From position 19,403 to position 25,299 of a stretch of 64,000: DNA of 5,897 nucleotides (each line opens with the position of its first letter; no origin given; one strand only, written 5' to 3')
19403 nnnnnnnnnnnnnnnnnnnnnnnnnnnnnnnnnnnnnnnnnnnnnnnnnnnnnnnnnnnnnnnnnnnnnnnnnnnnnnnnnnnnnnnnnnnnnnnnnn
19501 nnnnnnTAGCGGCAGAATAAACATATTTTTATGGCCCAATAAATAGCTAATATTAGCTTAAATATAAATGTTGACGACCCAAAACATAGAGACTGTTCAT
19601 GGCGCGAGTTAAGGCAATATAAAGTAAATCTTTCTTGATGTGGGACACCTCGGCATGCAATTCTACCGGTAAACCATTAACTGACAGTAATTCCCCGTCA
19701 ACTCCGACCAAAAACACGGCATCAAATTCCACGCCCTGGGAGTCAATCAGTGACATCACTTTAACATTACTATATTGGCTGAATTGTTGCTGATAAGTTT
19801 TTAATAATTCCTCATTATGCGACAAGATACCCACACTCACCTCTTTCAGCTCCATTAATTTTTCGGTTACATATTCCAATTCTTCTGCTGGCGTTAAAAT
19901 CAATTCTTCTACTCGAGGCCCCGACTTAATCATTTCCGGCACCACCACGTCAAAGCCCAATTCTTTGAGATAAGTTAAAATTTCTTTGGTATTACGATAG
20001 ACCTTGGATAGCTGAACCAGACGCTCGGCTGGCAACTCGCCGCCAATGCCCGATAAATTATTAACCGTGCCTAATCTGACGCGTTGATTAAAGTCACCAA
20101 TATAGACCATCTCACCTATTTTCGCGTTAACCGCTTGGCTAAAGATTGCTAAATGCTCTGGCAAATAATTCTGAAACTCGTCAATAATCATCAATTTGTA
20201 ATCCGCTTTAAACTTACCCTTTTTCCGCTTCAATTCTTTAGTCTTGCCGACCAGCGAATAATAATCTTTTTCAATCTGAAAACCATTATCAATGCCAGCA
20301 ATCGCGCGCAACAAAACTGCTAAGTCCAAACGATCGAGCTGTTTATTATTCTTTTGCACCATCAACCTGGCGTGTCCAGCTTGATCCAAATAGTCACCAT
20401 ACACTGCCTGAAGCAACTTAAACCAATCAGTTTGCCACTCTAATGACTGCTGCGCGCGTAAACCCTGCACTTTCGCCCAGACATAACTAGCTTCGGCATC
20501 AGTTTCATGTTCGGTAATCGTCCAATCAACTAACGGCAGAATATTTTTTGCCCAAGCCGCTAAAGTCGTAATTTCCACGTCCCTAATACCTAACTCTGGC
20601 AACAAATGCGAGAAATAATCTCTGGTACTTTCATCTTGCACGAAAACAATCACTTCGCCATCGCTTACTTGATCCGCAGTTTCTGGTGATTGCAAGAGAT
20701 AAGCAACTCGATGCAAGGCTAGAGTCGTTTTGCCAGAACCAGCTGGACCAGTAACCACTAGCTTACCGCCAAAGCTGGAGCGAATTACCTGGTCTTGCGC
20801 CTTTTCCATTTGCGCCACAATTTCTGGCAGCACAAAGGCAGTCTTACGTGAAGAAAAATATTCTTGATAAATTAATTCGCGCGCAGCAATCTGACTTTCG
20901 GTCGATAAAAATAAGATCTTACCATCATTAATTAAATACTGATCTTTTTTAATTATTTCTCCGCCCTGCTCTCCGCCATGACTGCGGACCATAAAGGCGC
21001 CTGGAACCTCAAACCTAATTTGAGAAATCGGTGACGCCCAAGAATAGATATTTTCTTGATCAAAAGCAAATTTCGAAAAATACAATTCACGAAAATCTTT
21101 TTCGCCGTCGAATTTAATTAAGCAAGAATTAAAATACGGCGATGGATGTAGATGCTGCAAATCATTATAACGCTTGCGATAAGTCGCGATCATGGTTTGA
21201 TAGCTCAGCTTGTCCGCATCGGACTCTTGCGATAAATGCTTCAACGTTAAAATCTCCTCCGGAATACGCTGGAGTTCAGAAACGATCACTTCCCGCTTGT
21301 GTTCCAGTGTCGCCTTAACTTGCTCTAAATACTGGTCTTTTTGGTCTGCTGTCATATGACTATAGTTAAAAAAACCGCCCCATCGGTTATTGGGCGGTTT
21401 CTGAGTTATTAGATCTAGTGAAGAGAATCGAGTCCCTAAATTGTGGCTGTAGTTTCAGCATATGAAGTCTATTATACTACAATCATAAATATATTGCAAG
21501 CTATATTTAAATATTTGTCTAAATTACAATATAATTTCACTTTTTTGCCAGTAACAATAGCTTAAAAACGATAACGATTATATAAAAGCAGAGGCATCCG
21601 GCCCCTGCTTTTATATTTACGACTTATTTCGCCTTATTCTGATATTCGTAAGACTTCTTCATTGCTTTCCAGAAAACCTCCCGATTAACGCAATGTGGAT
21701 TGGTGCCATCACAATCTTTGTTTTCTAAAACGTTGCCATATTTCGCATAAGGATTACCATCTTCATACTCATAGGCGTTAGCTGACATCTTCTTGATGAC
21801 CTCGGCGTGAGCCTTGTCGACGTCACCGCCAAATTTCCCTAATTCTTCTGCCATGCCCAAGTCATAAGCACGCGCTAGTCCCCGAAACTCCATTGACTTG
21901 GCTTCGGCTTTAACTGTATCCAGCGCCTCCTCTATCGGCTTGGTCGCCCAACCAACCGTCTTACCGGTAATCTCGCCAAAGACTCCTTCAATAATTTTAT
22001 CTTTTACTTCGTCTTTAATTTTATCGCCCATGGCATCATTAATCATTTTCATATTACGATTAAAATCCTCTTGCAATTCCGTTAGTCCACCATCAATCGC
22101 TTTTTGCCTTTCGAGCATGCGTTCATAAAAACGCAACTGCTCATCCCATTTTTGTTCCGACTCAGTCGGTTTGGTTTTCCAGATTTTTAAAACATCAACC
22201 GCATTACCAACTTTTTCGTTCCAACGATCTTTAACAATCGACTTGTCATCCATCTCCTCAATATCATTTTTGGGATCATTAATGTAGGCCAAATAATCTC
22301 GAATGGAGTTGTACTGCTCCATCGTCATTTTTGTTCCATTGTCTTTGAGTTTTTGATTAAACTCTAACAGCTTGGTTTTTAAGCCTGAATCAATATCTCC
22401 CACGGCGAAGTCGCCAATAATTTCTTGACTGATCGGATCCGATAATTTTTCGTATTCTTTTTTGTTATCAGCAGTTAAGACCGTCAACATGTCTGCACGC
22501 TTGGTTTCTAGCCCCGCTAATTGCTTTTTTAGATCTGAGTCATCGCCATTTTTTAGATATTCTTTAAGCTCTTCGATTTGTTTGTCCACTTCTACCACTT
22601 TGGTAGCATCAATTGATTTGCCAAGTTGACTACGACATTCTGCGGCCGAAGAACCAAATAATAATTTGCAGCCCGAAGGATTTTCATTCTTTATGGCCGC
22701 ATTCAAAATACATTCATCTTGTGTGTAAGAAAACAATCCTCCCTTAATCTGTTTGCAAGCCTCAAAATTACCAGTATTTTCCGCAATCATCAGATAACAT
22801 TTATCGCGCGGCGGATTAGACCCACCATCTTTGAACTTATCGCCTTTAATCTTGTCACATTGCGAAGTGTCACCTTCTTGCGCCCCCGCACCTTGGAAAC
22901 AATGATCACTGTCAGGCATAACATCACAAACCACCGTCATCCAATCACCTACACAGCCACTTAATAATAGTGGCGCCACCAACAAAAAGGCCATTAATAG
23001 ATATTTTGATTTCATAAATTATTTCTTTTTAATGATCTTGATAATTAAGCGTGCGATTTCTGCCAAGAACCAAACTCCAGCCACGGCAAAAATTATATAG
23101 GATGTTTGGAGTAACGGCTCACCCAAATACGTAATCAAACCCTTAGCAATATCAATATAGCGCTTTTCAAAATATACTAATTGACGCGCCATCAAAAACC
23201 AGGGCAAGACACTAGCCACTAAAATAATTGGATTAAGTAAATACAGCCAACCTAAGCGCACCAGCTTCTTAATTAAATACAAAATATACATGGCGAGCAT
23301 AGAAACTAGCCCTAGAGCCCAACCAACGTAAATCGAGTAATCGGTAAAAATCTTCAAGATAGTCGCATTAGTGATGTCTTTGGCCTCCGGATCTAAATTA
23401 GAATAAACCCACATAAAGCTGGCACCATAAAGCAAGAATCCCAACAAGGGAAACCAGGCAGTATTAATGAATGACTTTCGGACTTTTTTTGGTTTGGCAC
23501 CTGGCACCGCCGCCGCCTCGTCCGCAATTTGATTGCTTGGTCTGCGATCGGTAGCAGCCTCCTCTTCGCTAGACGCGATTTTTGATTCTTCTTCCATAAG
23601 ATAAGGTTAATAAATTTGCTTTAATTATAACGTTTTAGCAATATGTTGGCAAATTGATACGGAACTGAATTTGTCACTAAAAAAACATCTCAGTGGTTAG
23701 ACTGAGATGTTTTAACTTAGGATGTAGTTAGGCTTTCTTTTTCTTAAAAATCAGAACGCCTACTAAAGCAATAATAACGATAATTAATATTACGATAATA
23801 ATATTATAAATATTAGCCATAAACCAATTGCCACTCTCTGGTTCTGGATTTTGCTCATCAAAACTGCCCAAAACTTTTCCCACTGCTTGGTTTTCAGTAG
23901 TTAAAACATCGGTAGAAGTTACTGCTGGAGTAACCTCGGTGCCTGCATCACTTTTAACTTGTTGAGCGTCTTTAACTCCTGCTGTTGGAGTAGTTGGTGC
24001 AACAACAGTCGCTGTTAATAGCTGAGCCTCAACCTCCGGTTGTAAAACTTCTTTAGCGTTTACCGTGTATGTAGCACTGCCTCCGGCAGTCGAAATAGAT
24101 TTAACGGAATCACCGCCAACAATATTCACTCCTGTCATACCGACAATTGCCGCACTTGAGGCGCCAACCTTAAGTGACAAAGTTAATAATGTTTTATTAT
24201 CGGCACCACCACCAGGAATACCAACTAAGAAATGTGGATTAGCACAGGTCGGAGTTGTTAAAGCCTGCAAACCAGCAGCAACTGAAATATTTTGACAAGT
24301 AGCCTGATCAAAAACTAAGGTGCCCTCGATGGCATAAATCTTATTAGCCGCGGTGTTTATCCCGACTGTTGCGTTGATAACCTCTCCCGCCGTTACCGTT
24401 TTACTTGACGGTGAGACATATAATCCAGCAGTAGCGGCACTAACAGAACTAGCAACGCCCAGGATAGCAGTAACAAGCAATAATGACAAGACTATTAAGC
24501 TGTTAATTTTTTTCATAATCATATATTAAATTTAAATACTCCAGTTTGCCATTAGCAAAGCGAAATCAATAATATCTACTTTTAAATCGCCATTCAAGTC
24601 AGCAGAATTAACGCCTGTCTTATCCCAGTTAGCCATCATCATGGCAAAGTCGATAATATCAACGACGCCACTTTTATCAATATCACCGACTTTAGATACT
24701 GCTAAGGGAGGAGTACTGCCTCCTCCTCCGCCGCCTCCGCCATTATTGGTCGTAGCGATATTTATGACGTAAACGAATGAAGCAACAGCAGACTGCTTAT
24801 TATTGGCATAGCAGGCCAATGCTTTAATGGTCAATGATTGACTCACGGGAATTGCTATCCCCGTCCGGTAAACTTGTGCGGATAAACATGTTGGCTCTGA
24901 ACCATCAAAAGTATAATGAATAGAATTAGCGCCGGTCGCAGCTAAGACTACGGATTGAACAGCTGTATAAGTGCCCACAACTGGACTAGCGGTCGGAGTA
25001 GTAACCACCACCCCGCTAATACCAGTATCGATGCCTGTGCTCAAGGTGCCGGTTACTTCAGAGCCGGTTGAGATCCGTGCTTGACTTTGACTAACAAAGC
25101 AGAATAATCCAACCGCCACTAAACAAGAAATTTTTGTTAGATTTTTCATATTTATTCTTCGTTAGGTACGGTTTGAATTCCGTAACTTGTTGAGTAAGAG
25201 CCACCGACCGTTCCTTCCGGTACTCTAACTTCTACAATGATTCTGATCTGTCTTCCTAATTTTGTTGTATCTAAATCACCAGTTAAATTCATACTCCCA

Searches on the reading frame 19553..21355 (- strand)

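Call 30: search_protein_families(library=pfam, proteins=[window:19553-21355:-], max_evalue=0.001)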
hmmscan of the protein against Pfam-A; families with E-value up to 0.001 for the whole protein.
window:19553-21355:- (600 aa): 7 families
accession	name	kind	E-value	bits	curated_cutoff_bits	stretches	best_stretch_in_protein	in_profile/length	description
PF00580.27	UvrD-helicase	-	3.1e-08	34.1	23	1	183-225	1-42/271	UvrD/REP helicase N-terminal domain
PF13245.12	AAA_19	-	9.8e-07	29.5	25.1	1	198-428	13-132/134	AAA domain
PF01443.25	Viral_helicase1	-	1e-06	29.2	21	0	384-592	58-227/228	Viral superfamily 1 RNA helicase core domain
PF13361.12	UvrD_C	-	2e-06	27.9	25.6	1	514-591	270-345/350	UvrD-like helicase C-terminal domain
PF13401.12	AAA_22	-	1.4e-05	25.8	27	0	199-260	8-63/130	AAA domain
PF13604.12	AAA_30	-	3.3e-05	24.1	27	0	184-212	3-34/191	AAA domain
PF13538.12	UvrD_C_2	-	0.00056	20.2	27.4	0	575-591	35-51/52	UvrD-like helicase C-terminal domain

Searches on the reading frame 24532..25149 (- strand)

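Call 76: search_protein_families(library=pfam, proteins=[window:24532-25149:-], max_evalue=0.001)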
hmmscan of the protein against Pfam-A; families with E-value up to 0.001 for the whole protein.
window:24532-25149:- (205 aa): 3 families
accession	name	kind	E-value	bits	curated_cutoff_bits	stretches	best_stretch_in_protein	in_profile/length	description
PF13290.12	CHB_HEX_C_1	-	5.4e-13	49.1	22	1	58-123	3-66/67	Chitobiase/beta-hexosaminidase C-terminal domain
PF13287.12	Fn3_assoc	-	3.3e-09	37.2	23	1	71-127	5-59/59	Fn3 associated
PF00404.24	Dockerin_1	-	1e-06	29.2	22.9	1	155-200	2-53/57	Dockerin type I domain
